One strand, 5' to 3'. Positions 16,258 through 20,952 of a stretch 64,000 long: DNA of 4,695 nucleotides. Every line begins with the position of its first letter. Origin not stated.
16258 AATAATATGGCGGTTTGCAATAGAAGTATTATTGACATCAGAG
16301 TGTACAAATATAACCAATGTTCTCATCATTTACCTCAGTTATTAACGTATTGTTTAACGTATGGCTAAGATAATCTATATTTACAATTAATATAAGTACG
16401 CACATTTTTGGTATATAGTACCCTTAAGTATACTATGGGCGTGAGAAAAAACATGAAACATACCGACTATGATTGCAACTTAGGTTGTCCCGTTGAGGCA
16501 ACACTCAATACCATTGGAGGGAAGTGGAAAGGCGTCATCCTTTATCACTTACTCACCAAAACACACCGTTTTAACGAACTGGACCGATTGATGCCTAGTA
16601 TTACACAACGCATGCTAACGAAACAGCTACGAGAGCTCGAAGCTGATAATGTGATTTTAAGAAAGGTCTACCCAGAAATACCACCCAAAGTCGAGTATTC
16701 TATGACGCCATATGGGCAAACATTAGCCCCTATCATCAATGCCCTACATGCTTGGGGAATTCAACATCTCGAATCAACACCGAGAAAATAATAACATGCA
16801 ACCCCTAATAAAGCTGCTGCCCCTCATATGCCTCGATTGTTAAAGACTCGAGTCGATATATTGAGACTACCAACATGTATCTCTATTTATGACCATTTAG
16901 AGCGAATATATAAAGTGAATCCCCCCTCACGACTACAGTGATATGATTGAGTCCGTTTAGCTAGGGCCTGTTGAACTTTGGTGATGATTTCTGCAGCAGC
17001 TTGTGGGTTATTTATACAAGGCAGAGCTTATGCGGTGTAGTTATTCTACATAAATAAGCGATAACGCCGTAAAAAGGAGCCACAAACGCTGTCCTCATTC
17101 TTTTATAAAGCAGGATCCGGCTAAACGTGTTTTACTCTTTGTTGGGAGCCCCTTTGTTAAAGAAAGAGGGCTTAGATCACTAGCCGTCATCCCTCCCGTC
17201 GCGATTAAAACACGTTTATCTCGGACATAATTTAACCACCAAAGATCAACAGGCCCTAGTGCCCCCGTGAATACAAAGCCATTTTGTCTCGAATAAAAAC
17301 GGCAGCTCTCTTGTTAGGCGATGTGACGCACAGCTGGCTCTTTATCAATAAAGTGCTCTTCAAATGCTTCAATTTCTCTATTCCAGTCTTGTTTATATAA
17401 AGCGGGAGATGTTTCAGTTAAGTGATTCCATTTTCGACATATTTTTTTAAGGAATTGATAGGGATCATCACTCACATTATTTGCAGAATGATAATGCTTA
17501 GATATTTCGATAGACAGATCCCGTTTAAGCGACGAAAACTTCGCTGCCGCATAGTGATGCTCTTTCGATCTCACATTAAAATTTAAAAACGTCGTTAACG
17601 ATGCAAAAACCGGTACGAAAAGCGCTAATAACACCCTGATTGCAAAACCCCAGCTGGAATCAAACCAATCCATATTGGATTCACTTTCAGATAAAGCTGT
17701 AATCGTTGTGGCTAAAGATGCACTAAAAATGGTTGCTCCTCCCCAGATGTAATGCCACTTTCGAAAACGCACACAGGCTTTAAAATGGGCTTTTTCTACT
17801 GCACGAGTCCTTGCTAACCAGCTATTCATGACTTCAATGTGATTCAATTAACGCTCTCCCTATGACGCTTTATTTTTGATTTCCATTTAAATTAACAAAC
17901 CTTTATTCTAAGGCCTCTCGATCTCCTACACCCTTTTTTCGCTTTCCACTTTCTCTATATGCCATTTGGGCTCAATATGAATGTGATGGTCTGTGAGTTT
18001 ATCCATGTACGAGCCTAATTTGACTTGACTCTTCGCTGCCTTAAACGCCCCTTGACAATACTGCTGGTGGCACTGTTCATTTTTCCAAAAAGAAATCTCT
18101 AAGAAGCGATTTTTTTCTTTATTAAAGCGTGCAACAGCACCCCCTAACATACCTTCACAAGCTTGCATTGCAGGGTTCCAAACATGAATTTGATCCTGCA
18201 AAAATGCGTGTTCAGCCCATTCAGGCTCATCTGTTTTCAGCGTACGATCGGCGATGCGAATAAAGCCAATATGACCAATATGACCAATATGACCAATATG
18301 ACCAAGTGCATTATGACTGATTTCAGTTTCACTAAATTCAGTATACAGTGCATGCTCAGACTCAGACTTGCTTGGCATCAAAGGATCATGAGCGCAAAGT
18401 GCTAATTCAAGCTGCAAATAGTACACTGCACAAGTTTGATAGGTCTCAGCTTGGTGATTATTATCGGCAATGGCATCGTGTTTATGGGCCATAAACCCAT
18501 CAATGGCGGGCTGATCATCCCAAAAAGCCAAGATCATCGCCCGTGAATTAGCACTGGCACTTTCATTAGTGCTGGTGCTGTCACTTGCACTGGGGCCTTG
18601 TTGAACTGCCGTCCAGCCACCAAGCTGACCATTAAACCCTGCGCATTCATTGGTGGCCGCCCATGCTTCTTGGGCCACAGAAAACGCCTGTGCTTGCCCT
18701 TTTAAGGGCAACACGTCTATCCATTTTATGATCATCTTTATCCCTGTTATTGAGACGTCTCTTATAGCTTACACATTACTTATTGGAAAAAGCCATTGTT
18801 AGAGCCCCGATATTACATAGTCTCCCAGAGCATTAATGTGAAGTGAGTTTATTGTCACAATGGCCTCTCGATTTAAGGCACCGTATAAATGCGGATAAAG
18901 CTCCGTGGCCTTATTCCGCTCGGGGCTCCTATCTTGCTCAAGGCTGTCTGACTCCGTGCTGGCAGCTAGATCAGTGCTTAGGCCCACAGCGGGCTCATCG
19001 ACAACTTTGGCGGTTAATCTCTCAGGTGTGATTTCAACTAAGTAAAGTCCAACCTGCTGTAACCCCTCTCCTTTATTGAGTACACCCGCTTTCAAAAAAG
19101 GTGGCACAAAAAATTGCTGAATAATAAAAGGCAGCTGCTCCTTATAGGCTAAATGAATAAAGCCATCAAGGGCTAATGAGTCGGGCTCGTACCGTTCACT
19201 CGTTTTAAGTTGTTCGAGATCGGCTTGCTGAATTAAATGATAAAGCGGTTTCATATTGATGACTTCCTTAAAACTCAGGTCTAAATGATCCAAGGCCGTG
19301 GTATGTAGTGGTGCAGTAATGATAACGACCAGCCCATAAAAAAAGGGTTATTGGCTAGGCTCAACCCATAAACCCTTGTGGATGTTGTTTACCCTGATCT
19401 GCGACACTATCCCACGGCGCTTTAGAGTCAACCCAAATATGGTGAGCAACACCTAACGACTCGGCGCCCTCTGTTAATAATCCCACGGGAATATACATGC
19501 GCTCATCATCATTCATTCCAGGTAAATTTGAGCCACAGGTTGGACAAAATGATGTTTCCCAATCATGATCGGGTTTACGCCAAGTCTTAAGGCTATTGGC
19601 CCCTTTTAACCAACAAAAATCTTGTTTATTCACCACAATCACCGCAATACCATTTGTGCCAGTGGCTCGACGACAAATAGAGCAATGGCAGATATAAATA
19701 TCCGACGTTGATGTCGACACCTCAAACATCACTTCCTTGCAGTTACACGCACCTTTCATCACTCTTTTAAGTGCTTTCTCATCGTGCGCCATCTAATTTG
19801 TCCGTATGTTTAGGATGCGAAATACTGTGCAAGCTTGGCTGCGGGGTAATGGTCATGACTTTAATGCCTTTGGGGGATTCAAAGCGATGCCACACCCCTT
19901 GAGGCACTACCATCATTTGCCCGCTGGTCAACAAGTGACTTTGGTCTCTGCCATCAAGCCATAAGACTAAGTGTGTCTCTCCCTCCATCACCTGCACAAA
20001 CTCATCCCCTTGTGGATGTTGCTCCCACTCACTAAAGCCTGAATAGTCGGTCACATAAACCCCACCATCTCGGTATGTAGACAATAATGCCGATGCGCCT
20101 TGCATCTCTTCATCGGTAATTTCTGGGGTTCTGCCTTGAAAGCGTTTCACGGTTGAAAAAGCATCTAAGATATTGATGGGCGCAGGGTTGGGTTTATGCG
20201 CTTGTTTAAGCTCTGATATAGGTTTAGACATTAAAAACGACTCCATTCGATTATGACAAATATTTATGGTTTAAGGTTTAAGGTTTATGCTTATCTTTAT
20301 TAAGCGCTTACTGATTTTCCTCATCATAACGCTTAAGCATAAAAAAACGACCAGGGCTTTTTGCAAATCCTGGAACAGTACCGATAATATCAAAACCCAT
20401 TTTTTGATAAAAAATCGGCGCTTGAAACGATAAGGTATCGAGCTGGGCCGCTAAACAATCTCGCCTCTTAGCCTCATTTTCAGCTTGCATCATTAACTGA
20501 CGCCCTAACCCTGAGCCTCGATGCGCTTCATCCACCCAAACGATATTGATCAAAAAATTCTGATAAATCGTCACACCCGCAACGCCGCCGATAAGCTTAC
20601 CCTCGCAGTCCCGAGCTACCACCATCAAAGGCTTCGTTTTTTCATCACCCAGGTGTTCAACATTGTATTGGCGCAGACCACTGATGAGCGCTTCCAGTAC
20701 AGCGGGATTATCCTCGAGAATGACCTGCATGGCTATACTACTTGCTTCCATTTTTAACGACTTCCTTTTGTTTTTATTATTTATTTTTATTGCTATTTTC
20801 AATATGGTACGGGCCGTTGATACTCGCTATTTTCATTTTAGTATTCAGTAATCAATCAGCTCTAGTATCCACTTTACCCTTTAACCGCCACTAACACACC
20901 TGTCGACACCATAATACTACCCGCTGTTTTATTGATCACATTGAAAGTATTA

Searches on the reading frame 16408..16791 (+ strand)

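Call 77: search_protein_families(library=pfam, proteins=[window:16408-16791:+], max_evalue=0.00001)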
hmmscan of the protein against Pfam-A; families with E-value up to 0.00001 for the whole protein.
window:16408-16791:+ (127 aa): 1 family
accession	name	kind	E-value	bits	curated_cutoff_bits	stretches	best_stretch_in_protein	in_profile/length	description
PF01638.23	HxlR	-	6.3e-36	122.6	20.8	1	36-123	2-89/91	HxlR-like helix-turn-helix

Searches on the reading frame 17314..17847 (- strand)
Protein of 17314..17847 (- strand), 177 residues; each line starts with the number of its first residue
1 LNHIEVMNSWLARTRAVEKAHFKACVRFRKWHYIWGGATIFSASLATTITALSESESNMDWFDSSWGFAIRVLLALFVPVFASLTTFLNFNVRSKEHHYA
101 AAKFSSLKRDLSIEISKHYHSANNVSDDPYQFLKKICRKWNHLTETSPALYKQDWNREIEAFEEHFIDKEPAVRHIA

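Call 57: search_protein_families(library=pfam, proteins=[window:17314-17847:-], max_evalue=0.001)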
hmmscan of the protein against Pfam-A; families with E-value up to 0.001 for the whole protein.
window:17314-17847:- (177 aa): 1 family
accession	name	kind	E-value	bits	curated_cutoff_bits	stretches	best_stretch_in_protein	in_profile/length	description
PF18160.6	SLATT_5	-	3.2e-07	30.4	29.5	1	12-143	10-133/192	SMODS and SLOG-associating 2TM effector domain family 5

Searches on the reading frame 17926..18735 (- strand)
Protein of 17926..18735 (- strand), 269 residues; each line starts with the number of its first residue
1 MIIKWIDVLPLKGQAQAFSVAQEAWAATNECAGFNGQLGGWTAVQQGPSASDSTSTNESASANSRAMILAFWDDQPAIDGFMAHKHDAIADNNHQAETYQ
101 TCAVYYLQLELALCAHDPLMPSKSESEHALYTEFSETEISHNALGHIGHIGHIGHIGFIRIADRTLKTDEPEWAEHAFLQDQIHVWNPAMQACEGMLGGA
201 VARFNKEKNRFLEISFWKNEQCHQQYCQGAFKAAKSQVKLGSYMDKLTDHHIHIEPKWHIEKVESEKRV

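Call 57: search_protein_families(library=pfam, proteins=[window:17926-18735:-], max_evalue=0.001)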
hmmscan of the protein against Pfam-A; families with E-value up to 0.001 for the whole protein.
window:17926-18735:- (269 aa): 2 families
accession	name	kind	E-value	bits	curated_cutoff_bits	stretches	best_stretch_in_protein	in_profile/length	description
PF16291.11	DUF4937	-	2.4e-19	69.8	28.3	2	62-105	44-87/89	Domain of unknown function (DUF4937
PF03992.22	ABM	-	0.00042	20.9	23.1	0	192-229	32-69/78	Antibiotic biosynthesis monooxygenase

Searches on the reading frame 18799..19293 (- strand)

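Call 57: search_protein_families(library=pfam, proteins=[window:18799-19293:-], max_evalue=0.001)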
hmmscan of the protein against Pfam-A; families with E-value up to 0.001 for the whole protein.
window:18799-19293:- (164 aa): 1 family
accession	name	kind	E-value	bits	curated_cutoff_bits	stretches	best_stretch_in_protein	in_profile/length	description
PF06108.18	DUF952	-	2e-15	56.9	23.7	1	21-147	2-89/90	Protein of unknown function (DUF952)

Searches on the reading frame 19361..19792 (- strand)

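Call 57: search_protein_families(library=pfam, proteins=[window:19361-19792:-], max_evalue=0.001)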
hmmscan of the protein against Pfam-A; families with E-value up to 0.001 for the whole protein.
window:19361-19792:- (143 aa): 1 family
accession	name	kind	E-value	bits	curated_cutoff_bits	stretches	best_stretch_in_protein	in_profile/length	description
PF04828.22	GFA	-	6.1e-22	78.3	24.3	1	12-122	2-114/115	Glutathione-dependent formaldehyde-activating enzyme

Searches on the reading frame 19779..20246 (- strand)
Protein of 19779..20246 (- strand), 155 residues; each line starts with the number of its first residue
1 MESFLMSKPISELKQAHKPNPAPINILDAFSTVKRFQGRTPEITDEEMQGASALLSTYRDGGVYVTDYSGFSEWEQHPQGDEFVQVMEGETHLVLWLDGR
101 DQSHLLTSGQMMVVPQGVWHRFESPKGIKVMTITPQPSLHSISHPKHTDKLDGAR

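Call 57: search_protein_families(library=pfam, proteins=[window:19779-20246:-], max_evalue=0.001)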
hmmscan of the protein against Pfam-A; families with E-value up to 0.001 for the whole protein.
window:19779-20246:- (155 aa): 3 families
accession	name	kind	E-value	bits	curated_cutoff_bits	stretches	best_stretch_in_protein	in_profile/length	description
PF07883.17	Cupin_2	-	1.1e-08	35.1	27.2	1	72-126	11-60/70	Cupin domain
PF00190.28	Cupin_1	-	9.1e-05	22.5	22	1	65-125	37-102/151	Cupin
PF12852.13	Cupin_6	-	0.00068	19.9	26.7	1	52-136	4-88/183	Cupin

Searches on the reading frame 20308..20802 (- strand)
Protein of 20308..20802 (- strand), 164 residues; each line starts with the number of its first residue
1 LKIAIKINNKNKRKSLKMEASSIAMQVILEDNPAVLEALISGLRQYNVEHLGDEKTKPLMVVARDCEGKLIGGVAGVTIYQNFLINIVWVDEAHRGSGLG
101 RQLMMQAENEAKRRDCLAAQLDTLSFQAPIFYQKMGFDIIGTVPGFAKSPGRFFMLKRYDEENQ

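Call 57: search_protein_families(library=pfam, proteins=[window:20308-20802:-], max_evalue=0.001)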
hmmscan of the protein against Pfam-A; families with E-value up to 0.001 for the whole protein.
window:20308-20802:- (164 aa): 3 families
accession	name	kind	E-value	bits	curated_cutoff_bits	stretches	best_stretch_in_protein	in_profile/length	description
PF13508.13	Acetyltransf_7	-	1.5e-13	51.4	27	1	61-138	6-83/84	Acetyltransferase (GNAT) domain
PF00583.31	Acetyltransf_1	-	1.5e-12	48.3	20.7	1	58-137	33-116/116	Acetyltransferase (GNAT) family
PF13673.13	Acetyltransf_10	-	1.3e-08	35.3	23.6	1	61-140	34-110/128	Acetyltransferase (GNAT) domain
